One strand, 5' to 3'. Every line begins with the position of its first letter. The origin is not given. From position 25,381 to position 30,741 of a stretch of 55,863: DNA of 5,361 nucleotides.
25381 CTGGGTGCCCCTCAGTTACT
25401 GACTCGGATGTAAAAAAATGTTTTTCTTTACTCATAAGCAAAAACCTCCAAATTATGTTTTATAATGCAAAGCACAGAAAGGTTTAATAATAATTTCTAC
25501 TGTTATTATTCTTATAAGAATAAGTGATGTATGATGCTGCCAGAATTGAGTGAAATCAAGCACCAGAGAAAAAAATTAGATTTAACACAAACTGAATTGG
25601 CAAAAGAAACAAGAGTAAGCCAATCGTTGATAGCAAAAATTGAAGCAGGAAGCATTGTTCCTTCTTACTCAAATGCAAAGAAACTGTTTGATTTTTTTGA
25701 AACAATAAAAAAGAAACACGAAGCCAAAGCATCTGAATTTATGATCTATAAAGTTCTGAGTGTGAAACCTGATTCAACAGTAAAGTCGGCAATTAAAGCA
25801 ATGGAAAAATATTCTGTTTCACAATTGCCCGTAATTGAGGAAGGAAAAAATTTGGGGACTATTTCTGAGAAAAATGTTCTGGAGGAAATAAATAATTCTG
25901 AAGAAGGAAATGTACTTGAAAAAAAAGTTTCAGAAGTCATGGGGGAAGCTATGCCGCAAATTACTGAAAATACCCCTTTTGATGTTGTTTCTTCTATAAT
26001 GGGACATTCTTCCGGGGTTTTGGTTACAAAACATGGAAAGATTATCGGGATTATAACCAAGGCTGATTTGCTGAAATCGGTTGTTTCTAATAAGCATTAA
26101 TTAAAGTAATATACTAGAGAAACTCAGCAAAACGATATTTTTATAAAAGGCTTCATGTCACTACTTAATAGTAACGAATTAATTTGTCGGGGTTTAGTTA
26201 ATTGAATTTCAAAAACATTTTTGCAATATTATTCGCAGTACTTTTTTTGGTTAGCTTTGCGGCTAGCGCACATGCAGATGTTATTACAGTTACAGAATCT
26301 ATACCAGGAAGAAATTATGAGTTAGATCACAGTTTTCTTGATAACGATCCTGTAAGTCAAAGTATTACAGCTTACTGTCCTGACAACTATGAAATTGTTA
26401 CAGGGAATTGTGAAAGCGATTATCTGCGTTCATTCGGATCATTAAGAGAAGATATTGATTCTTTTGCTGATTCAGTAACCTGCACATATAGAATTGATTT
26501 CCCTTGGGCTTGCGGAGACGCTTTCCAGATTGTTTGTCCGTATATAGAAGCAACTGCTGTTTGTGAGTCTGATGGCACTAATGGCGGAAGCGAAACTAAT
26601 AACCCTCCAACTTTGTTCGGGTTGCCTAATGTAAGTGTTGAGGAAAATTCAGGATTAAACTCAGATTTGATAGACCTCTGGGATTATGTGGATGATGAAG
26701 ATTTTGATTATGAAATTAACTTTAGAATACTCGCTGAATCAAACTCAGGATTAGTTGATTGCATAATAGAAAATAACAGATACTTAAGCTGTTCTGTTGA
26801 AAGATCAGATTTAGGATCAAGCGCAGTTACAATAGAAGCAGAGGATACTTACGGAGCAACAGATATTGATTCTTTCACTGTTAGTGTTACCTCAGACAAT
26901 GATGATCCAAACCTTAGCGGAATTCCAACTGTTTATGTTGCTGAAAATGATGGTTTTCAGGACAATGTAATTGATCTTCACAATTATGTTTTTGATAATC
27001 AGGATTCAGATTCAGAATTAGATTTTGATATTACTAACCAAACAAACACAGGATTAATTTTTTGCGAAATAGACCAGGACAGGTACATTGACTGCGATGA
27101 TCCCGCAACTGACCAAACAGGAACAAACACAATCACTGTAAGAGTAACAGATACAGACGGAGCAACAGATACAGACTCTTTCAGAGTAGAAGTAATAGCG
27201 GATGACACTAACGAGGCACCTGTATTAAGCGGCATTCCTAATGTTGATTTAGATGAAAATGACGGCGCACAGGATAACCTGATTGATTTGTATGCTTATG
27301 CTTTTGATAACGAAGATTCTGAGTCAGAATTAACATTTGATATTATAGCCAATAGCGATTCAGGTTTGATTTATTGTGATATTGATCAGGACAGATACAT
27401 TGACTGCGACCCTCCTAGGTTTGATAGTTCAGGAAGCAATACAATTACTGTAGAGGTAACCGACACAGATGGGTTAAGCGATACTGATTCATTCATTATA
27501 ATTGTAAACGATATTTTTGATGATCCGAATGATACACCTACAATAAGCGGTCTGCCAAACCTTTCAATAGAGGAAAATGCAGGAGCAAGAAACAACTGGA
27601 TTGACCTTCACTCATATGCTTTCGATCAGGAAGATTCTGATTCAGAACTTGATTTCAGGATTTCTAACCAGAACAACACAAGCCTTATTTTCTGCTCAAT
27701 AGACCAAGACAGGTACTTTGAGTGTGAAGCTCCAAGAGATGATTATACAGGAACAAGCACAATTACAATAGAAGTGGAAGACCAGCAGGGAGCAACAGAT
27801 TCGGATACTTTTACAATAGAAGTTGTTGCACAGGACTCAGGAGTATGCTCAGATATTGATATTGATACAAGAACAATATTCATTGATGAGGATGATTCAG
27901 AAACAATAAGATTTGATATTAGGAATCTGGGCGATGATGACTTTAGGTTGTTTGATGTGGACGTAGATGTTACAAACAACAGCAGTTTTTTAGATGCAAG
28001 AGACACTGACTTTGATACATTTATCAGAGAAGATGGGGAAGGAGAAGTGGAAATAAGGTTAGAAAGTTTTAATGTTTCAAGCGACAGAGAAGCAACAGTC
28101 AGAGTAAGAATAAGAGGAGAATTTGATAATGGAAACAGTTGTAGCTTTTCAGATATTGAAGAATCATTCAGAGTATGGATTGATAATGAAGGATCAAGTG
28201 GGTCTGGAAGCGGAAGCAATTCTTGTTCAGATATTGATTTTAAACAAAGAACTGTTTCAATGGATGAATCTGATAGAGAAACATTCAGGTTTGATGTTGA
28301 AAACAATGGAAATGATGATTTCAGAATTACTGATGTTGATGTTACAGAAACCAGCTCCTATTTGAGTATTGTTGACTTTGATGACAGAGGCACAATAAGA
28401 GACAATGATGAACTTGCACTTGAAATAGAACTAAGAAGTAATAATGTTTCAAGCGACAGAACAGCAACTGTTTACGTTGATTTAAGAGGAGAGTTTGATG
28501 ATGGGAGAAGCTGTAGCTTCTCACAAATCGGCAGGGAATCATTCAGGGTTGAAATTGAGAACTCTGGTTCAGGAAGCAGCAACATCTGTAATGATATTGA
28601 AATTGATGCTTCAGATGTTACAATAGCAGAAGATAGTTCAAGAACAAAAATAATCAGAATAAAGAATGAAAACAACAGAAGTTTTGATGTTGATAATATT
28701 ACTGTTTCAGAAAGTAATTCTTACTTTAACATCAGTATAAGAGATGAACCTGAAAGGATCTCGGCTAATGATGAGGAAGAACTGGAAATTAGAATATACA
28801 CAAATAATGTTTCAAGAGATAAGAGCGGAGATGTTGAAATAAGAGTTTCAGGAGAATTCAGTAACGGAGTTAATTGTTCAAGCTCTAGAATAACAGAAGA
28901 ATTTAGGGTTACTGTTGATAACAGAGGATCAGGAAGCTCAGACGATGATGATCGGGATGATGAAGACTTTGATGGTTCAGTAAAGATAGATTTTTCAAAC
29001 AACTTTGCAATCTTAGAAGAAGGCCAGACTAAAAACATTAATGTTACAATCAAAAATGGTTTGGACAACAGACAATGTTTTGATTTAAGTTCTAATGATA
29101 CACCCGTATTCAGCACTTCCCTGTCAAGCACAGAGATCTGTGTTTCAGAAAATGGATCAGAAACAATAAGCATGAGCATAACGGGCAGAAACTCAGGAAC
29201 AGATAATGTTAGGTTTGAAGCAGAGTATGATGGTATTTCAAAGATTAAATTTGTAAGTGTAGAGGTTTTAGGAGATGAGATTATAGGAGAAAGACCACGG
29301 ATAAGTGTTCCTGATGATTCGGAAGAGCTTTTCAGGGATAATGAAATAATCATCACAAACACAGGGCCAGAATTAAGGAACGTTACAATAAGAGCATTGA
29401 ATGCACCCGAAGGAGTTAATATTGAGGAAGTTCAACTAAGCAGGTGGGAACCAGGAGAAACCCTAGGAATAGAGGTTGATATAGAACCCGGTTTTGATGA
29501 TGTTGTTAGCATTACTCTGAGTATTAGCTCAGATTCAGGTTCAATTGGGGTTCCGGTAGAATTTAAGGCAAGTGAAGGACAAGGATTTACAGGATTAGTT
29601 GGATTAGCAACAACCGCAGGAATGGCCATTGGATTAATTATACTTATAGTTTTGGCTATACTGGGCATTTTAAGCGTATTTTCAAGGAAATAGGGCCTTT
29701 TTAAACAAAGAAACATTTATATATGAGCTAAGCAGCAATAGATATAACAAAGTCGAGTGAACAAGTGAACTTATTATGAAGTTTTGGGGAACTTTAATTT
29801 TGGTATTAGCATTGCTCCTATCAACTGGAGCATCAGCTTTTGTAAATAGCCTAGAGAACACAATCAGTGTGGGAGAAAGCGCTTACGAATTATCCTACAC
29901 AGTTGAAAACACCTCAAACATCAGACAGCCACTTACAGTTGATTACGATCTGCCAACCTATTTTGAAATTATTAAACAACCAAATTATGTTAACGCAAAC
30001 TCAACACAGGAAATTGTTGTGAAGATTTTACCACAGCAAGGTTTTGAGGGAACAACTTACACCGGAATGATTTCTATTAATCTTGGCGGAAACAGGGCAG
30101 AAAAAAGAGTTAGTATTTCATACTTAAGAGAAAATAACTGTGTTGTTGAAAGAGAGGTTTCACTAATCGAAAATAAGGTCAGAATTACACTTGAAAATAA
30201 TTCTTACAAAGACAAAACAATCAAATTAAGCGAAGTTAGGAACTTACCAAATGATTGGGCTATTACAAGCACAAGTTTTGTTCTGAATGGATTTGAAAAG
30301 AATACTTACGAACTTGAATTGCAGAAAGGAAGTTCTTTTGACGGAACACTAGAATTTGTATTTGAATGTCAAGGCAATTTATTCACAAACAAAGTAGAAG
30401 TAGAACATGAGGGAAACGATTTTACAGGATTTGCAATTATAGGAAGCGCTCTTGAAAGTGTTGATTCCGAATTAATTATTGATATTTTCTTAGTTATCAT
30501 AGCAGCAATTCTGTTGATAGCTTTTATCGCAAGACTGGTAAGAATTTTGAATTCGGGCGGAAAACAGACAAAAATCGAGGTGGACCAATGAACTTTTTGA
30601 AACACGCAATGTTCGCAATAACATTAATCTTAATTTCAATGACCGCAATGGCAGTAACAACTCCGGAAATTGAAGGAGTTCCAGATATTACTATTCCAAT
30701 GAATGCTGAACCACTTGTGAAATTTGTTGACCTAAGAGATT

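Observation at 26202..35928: Four-gene operon of giant, C-terminally anchored modular surface proteins flanked by two regulators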

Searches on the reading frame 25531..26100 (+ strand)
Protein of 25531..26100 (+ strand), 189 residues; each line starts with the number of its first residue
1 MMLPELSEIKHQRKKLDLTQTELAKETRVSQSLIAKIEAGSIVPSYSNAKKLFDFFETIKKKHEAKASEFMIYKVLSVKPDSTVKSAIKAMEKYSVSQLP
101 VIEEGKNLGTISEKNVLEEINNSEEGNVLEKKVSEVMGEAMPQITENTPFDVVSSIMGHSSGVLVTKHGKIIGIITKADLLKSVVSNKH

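Call 3: search_protein_families(library=pfam, proteins=[window:25531-26100:+], max_evalue=0.1)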
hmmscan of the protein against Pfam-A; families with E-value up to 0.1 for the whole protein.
window:25531-26100:+ (189 aa): 8 families
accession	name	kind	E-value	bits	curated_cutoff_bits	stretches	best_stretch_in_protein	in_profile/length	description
PF00571.33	CBS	-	1.1e-20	74.1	24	2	68-120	2-55/57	CBS domain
PF01381.28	HTH_3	-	8.9e-12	45.3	23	1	9-56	1-48/55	Helix-turn-helix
PF12844.13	HTH_19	-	4.9e-08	33.2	30.2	1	9-56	4-51/64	Helix-turn-helix domain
PF13560.12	HTH_31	-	1.5e-07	32.1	27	1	9-55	6-53/64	Helix-turn-helix domain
PF13413.12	HTH_25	-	0.00026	21.2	24.6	1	10-41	3-34/62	Helix-turn-helix domain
PF01418.23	HTH_6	-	0.00098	19.5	28.3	0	60-109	9-59/77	Helix-turn-helix domain, rpiR family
PF02252.23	PA28_C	-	0.023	14.9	20.9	1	83-126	21-64/145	Proteasome activator PA28, C-terminal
PF03304.18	Mlp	-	0.092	13.8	21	0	11-101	5-81/121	Mlp lipoprotein family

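Call 4: search_protein_families(library=ncbifam, proteins=[window:25531-26100:+], max_evalue=0.1)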
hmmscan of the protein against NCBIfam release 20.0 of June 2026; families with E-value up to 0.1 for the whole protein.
window:25531-26100:+ (189 aa): 36 families (the best 25 are shown)
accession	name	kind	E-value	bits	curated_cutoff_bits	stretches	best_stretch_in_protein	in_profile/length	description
TIGR01137.1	cysta_beta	equivalog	1.3e-17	63.6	510.25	1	58-182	331-454/457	cystathionine beta-synthase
NF053863.1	DS11_antiphage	equivalog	6e-13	48.6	260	1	54-181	67-189/305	CBS domain-containing anti-phage protein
NF041630.1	CBS_CbpB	equivalog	4.3e-09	36.4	125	1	64-187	8-138/143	cyclic-di-AMP-binding protein CbpB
TIGR01302.1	IMP_dehydrog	equivalog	4.8e-09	35.6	481.5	1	66-183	81-199/450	IMP dehydrogenase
NF041552.1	TF_PrdR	equivalog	5.4e-09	34.9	795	2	50-121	56-126/577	sigma-54 dependent transcriptional regulator PrdR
TIGR00270.2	TIGR00270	equivalog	8.3e-09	35.5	110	1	8-53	79-124/159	multiprotein bridging factor aMBF1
NF041951.1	phage_RstR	subfamily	4.9e-08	33.2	80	1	8-57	6-55/108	RstR family transcriptional repressor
TIGR03070.1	couple_hipB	subfamily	6.7e-08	32.4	71.65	1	8-41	6-39/58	type II toxin-antitoxin system Y4mF family antitoxin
NF005869.0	PRK07807.1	equivalog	2.9e-07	29.9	549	1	43-185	73-205/479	GuaB1 family IMP dehydrogenase-related protein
NF041569.1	A-tRNAntase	equivalog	2.9e-07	29.1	1440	1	65-186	309-428/880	A-adding tRNA nucleotidyltransferase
NF011447.0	PRK14869.2-3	equivalog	6e-07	28.4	522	1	67-118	70-122/540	putative manganese-dependent inorganic diphosphatase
TIGR01186.1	proV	subfamily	2.9e-06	26.6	326.6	1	61-187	238-360/363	betaine/proline/choline family ABC transporter ATP-binding protein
NF011442.0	PRK14869.1-4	equivalog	6.2e-06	24.9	400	2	131-184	247-303/543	putative manganese-dependent inorganic diphosphatase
NF052358.1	GMPRedGuaB1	equivalog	1.1e-05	24.8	675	1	62-185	86-205/479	GMP reductase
NF011441.0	PRK14869.1-3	equivalog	3e-05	22.8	753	1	55-133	62-137/548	putative manganese-dependent inorganic diphosphatase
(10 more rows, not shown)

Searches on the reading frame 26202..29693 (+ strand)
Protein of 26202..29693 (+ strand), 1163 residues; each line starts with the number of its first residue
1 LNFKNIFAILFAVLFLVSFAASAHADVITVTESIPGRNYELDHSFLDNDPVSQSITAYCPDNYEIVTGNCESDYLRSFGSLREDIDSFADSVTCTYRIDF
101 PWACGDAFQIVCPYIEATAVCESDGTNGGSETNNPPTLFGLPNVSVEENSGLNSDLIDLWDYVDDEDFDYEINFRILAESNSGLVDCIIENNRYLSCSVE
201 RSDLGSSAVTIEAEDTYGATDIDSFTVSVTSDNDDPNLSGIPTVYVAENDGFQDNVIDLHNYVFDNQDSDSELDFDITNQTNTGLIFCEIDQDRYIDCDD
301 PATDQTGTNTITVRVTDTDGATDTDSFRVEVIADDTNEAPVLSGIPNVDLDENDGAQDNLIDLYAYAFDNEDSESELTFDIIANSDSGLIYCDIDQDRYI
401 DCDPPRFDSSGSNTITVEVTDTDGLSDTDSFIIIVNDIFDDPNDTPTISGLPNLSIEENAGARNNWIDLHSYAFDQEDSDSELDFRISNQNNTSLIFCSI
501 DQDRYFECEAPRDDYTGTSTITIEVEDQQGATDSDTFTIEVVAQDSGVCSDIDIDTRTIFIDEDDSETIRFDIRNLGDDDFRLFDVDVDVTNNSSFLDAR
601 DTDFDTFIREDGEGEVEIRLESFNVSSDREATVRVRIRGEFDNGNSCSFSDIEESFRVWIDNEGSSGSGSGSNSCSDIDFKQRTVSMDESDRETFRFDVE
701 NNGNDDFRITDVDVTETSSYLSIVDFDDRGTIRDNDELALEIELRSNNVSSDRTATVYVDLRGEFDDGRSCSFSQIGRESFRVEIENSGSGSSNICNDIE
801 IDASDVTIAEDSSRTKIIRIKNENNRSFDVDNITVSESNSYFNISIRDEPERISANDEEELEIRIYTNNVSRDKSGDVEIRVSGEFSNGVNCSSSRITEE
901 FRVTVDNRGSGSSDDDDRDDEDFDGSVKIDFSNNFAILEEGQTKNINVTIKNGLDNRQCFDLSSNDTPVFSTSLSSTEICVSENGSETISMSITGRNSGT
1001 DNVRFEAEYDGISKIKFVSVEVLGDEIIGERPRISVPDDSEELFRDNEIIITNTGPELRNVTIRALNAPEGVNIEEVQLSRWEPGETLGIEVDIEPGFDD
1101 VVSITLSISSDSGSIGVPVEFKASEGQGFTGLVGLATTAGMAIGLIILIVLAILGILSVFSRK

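Call 3: search_protein_families(library=pfam, proteins=[window:26202-29693:+], max_evalue=0.1)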
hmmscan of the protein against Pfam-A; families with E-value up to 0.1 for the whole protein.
window:26202-29693:+ (1163 aa): 9 families
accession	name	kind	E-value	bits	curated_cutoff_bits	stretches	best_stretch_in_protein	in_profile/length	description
PF05345.18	He_PIG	-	6.9e-08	33.3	24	0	301-331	65-95/96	Putative Ig domain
PF17963.7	Big_9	-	9.3e-08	33.3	23.6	2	443-539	1-88/89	Bacterial Ig domain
PF23722.1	Beta-sand_DEX1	-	5.8e-06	27.3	27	0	409-436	72-99/99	DEX1 beta-sandwich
PF22352.2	K319L-like_PKD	-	0.0021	18.5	27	0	305-331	58-84/84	K319L-like, PKD domain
PF07610.17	DUF1573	-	0.0023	18.3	26.1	0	687-757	13-81/98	Protein of unknown function (DUF1573)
PF09136.16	Glucodextran_B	-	0.0024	18.2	27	0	306-330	56-80/83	Glucodextranase, domain B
PF18957.6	RibLong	-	0.0093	17.2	27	0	287-331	47-92/93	Long Rib domain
PF08428.16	Rib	-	0.023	15.8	27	0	292-331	34-74/76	Rib domain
PF00496.27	SBP_bac_5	-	0.056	13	32.4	0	621-702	8-83/368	Bacterial extracellular solute-binding proteins, family 5 Middle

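Call 4: search_protein_families(library=ncbifam, proteins=[window:26202-29693:+], max_evalue=0.1)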
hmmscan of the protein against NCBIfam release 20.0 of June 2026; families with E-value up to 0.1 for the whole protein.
window:26202-29693:+ (1163 aa): 1 family
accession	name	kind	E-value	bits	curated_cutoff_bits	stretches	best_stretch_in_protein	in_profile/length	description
NF053716.1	PorinMspAMycb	equivalog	0.039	13.5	280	0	83-151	72-142/206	porin MspA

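Call 85: search_solved_structures(query=window:26202-29693:+, max_evalue=0.1)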
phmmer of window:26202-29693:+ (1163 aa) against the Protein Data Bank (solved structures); distinct sequences matched with E-value up to 0.1: 0.

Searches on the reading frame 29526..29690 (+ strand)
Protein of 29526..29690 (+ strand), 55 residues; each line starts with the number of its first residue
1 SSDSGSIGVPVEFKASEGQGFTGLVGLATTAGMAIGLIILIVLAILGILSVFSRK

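Call 82: search_protein_families(library=ncbifam, proteins=[window:29526-29690:+], max_evalue=10)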
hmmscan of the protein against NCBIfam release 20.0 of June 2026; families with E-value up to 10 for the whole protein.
seq(55 aa): 2 families
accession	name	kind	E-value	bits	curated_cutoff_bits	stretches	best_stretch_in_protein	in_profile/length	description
TIGR00949.1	2A76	subfamily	0.0067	16.2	183.95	1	26-54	21-49/185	homoserine/threonine efflux transporter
TIGR03024.1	arch_PEF_CTERM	domain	0.14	12.4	23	1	38-55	7-24/25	PEF-CTERM sorting domain-containing protein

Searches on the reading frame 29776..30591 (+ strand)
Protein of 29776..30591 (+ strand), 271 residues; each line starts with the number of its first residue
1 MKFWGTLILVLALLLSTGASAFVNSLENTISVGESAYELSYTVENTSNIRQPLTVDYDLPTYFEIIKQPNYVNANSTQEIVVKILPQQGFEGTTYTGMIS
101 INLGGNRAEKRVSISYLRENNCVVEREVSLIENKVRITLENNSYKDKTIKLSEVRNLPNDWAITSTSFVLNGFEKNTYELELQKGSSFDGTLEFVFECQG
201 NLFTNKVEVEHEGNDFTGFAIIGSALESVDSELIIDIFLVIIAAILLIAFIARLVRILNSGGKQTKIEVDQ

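Call 3: search_protein_families(library=pfam, proteins=[window:29776-30591:+], max_evalue=0.1)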
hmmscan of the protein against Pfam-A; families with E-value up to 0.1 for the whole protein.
window:29776-30591:+ (271 aa): 1 family
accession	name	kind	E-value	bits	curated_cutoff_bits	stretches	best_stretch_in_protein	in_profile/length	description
PF24778.1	Ig-CFAP74_3rd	-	0.026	14.9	27.6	1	37-91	19-75/113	CFAP74 third Ig-like domain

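Call 4: search_protein_families(library=ncbifam, proteins=[window:29776-30591:+], max_evalue=0.1)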
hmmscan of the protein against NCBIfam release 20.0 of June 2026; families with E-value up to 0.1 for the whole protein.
window:29776-30591:+ (271 aa): 1 family
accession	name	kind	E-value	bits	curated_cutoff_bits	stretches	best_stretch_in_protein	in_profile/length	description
NF041460.1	kinGactiv_GlnX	equivalog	0.021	13.7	780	1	76-128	128-180/439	protein kinase G-activating protein GlnX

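Call 27: find_homologous_proteins(query=window:29776-30591:+, max_evalue=0.001)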
Query window:29776-30591:+ (271 aa): 18 proteins with E <= 0.001 among 1692 candidates.
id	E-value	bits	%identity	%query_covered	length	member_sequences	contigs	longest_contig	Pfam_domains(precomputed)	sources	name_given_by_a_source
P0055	4.2e-169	578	100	100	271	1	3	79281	-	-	-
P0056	1.1e-141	488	85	100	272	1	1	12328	-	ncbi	ncbi:MAG: hypothetical protein ABIH20_06890 [Candidatus Diapherotrites archaeon]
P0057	1.1e-134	465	81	100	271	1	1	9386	-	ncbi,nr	ncbi:MAG: hypothetical protein NUV57_03190 [archaeon]|nr:hypothetical protein [archaeon]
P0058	9.7e-99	348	61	100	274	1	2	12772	-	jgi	-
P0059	4.0e-76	274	48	100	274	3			-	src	-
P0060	1.2e-59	220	43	96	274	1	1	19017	-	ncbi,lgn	-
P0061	2.8e-59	219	41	96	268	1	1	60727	-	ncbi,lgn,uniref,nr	ncbi:MAG: hypothetical protein HY544_02190 [Candidatus Diapherotrites archaeon]|uniref:Uncharacteriz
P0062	1.9e-58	216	42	99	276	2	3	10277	-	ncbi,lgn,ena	-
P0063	7.1e-58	214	44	91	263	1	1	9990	-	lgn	-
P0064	5.1e-57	211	42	99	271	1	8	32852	-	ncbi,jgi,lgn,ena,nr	ncbi:MAG: hypothetical protein COV47_02650 [Candidatus Diapherotrites archaeon CG11_big_fil_rev_8_21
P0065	2.6e-54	202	39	89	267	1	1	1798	-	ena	-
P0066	1.6e-50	190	39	96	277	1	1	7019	-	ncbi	-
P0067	2.7e-48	183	36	96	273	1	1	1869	-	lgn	-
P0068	1.5e-45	174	37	88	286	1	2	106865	-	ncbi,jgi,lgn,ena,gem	-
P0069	1.2e-35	141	35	83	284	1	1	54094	-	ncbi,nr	ncbi:Uncharacterised protein [uncultured archaeon]|nr:Uncharacterised protein [uncultured archaeon]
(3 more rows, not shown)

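Call 86: search_solved_structures(query=A3, max_evalue=1)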
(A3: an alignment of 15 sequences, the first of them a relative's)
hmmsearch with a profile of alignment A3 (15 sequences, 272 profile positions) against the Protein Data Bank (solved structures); distinct sequences matched with E-value up to 1: 3.
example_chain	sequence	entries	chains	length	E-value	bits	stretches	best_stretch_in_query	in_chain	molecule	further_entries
8jmw_A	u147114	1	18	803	0.0043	19.6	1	34-119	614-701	S8 family serine peptidase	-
2ed6_A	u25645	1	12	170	0.03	16.8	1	136-195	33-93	25kDa structural protein VP25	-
2qrr_A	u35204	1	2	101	0.92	12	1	66-125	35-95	Methionine import ATP-binding protein metN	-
